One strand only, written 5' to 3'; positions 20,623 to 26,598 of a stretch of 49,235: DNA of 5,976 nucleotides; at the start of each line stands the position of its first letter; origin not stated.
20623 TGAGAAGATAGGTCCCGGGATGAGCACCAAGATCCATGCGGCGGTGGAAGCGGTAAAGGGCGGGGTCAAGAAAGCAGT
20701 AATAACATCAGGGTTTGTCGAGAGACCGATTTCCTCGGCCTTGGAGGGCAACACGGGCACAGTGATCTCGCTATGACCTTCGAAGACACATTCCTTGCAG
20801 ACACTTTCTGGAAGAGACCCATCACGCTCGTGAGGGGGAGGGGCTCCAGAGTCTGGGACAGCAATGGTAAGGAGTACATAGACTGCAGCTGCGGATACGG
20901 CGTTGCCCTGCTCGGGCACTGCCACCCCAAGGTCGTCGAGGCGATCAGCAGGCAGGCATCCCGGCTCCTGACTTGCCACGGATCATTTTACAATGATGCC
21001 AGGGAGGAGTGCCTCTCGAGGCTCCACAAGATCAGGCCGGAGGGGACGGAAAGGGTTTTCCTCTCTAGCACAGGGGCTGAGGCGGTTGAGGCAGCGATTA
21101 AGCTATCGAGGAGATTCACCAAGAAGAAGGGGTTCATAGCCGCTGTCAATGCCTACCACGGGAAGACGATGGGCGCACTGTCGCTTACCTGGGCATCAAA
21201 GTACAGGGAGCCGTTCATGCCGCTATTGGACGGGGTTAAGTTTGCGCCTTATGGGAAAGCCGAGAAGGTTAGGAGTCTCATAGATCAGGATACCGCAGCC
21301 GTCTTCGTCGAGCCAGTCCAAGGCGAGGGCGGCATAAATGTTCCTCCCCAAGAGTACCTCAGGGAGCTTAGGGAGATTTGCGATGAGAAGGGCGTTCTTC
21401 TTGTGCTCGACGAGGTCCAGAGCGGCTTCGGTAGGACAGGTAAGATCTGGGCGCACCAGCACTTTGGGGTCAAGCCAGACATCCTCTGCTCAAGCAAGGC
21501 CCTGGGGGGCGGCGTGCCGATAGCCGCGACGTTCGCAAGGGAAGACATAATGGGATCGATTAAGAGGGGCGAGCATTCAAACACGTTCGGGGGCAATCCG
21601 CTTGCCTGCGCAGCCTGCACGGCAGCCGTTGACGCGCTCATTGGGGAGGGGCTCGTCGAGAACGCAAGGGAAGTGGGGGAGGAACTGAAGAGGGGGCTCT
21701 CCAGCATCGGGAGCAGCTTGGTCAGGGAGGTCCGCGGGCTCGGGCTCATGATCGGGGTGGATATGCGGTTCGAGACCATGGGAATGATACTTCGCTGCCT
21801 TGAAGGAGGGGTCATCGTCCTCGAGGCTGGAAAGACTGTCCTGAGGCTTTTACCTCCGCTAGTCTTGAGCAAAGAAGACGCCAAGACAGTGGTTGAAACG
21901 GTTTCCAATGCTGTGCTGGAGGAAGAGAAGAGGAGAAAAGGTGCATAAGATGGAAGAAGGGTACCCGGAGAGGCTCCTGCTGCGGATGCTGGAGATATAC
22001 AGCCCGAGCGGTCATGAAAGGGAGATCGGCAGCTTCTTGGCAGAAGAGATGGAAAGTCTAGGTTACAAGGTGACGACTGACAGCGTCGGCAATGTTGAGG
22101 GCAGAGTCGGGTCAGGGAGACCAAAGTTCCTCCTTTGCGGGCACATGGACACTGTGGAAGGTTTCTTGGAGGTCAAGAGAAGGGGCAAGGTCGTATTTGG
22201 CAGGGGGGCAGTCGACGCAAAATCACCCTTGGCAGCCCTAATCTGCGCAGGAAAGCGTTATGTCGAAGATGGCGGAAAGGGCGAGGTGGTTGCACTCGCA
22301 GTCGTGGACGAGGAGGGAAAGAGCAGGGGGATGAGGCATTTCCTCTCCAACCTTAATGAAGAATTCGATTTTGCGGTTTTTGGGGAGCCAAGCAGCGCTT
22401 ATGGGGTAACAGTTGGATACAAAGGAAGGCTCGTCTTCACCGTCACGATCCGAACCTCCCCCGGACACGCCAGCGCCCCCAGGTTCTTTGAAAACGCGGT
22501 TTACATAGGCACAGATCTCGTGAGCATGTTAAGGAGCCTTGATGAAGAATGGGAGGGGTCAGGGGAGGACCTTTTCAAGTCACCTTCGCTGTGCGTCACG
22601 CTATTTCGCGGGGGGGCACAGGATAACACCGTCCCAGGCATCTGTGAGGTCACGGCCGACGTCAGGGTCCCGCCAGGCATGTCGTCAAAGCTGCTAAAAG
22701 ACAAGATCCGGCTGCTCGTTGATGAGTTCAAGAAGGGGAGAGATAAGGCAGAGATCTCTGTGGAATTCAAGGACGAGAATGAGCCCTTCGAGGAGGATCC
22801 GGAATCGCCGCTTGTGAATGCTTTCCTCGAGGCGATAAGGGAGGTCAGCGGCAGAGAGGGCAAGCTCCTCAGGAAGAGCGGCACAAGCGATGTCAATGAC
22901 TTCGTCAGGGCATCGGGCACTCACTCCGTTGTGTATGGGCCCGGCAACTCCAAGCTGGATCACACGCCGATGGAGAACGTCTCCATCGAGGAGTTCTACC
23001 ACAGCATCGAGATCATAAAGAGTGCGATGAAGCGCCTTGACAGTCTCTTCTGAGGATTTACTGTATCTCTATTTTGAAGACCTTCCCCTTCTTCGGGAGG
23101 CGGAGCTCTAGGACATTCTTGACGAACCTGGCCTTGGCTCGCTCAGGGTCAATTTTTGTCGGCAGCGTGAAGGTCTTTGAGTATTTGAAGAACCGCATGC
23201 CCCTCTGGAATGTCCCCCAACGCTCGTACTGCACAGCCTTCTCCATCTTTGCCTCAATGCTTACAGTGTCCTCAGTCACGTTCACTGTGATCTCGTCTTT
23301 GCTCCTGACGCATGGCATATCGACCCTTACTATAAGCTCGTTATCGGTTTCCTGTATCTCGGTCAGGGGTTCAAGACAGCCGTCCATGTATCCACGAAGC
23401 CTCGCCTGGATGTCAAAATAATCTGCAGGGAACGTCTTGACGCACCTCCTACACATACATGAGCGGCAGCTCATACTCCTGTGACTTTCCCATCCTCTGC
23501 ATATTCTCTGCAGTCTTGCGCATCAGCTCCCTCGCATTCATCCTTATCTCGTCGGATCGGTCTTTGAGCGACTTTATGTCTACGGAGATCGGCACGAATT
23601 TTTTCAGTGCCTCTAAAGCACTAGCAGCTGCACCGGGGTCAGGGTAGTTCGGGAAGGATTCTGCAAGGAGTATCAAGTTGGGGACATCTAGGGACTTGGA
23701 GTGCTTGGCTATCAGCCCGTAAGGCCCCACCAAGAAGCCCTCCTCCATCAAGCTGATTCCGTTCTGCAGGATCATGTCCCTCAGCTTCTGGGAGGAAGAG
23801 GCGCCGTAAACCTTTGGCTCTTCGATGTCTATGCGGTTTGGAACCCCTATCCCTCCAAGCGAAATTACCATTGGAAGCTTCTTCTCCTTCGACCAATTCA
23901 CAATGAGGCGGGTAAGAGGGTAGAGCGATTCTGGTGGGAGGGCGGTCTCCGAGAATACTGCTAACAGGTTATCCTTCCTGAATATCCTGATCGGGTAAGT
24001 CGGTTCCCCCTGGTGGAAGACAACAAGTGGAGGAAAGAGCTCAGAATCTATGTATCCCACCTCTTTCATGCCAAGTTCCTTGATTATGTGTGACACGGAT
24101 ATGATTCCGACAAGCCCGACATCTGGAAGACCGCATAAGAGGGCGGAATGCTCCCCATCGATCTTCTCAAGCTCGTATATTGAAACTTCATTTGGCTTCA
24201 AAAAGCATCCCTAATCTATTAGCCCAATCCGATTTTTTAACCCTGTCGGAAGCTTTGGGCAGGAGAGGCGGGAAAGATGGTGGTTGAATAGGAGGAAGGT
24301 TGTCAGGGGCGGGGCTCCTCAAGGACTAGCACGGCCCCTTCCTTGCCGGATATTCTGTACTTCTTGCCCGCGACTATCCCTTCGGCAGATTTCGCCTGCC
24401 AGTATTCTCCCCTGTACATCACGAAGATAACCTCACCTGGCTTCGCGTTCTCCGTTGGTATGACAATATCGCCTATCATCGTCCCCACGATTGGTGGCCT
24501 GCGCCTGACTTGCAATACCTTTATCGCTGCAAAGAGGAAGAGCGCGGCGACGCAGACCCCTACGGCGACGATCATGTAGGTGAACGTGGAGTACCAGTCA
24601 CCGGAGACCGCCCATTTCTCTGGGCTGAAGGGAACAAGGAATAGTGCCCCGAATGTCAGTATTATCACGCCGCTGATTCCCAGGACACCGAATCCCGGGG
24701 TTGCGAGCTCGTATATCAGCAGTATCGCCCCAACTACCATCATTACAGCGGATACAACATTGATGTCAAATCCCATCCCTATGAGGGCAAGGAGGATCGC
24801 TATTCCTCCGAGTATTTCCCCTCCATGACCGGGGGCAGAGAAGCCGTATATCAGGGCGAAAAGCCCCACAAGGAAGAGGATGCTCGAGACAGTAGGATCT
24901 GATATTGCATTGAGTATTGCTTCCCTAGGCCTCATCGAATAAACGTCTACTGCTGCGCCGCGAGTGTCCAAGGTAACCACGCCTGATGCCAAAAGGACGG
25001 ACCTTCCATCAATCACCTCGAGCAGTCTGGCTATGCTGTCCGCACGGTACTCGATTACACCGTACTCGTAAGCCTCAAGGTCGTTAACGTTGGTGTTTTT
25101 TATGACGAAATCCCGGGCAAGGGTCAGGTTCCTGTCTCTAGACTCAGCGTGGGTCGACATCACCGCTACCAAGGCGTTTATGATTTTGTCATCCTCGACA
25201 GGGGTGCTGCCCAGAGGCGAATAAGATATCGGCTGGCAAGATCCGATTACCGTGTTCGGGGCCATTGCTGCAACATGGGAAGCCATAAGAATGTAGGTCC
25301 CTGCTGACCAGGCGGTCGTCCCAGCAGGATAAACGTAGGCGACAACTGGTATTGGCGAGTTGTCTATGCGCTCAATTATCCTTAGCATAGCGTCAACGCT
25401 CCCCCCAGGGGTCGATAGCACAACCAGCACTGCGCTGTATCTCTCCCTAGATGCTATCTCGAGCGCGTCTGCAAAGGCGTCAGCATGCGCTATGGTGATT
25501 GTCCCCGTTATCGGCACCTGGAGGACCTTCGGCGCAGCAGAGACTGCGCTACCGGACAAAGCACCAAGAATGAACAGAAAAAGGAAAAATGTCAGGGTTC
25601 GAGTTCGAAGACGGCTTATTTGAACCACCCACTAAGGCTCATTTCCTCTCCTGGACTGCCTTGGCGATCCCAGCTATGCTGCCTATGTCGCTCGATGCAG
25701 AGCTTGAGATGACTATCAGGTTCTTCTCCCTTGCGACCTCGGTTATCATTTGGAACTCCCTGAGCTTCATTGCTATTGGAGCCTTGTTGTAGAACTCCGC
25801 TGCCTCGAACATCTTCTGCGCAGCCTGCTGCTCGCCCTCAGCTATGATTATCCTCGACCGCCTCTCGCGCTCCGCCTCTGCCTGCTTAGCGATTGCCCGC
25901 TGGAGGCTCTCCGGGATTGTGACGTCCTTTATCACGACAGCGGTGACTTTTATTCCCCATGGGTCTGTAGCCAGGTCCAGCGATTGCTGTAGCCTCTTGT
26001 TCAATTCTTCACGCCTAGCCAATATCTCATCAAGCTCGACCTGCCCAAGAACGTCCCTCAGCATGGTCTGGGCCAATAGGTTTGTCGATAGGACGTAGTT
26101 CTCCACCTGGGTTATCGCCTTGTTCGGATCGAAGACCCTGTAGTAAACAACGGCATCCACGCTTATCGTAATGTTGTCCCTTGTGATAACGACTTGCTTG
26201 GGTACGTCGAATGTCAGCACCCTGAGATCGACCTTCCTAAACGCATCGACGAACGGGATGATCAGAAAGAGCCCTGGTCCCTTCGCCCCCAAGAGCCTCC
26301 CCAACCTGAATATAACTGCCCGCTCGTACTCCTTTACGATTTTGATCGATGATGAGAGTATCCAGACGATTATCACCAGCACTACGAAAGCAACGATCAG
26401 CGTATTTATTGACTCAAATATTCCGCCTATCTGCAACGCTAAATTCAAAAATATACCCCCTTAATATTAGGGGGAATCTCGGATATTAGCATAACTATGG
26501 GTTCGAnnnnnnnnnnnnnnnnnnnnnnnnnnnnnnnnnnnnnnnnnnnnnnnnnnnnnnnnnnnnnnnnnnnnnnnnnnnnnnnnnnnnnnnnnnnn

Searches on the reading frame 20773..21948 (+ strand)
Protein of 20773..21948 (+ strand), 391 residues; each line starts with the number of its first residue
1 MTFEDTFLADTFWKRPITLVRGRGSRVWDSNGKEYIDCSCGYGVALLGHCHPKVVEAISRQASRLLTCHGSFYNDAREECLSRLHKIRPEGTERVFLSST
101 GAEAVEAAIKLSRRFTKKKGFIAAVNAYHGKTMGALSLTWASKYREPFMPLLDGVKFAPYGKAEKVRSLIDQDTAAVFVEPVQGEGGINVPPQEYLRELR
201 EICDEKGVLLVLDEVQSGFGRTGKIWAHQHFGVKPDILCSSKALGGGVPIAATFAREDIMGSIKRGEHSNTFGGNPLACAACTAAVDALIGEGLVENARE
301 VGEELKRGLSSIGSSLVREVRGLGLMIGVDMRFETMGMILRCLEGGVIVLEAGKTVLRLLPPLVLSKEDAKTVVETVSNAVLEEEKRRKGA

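Call 43: search_protein_families(library=pfam, proteins=[window:20773-21948:+], max_evalue=0.00001)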
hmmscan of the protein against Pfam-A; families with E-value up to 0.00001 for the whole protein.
window:20773-21948:+ (391 aa): 1 family
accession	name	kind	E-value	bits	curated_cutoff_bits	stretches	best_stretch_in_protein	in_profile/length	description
PF00202.27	Aminotran_3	-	6.1e-120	401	30.5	1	17-380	11-402/403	Aminotransferase class-III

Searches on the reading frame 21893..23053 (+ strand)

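Call 43: search_protein_families(library=pfam, proteins=[window:21893-23053:+], max_evalue=0.00001)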
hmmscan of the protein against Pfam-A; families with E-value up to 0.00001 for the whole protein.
window:21893-23053:+ (386 aa): 2 families
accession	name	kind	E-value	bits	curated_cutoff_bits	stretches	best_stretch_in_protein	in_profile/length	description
PF01546.33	Peptidase_M20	-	2.4e-26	93.4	24.6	1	80-380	1-205/206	Peptidase family M20/M25/M40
PF07687.19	M20_dimer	-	1.9e-14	53.9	21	1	175-280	2-103/107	Peptidase dimerisation domain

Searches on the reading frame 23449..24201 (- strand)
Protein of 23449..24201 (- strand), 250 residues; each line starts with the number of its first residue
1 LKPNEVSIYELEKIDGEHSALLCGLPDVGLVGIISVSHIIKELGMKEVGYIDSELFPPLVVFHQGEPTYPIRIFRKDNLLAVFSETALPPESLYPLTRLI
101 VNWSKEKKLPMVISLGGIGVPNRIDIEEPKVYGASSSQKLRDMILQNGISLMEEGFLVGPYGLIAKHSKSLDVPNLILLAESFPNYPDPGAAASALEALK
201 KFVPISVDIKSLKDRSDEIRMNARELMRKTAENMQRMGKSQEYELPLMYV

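Call 44: search_protein_families(library=pfam, proteins=[window:23449-24201:-], max_evalue=0.00001)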
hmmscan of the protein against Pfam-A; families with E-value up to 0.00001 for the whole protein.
window:23449-24201:- (250 aa): 1 family
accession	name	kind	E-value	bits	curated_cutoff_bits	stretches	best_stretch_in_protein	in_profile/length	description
PF09754.15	PAC2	-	1.2e-42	146.6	25.8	1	21-227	1-215/215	PAC2 family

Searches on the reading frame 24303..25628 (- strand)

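Call 44: search_protein_families(library=pfam, proteins=[window:24303-25628:-], max_evalue=0.00001)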
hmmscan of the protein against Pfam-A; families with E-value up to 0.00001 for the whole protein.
window:24303-25628:- (441 aa): 3 families
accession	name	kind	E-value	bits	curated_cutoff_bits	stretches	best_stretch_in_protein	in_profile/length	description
PF25145.1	NfeD1b_N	-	4.5e-19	69.2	40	1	34-189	1-149/189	NfeD1b, N-terminal domain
PF24961.1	NfeD_membrane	-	7.2e-17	62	26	1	246-369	1-118/119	NfeD integral membrane domain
PF01957.25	NfeD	-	4.2e-07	30.5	29.1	1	383-437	3-56/57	NfeD-like C-terminal, partner-binding domain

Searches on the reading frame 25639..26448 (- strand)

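Call 44: search_protein_families(library=pfam, proteins=[window:25639-26448:-], max_evalue=0.00001)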
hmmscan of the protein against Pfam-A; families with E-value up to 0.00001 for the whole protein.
window:25639-26448:- (269 aa): 2 families
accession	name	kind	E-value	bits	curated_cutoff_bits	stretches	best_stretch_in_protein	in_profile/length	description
PF01145.31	Band_7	-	2.2e-40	139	23.6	1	36-206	1-175/176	SPFH domain / Band 7 family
PF13421.11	Band_7_1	-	7.7e-06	26.1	24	0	127-191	142-208/211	SPFH domain-Band 7 family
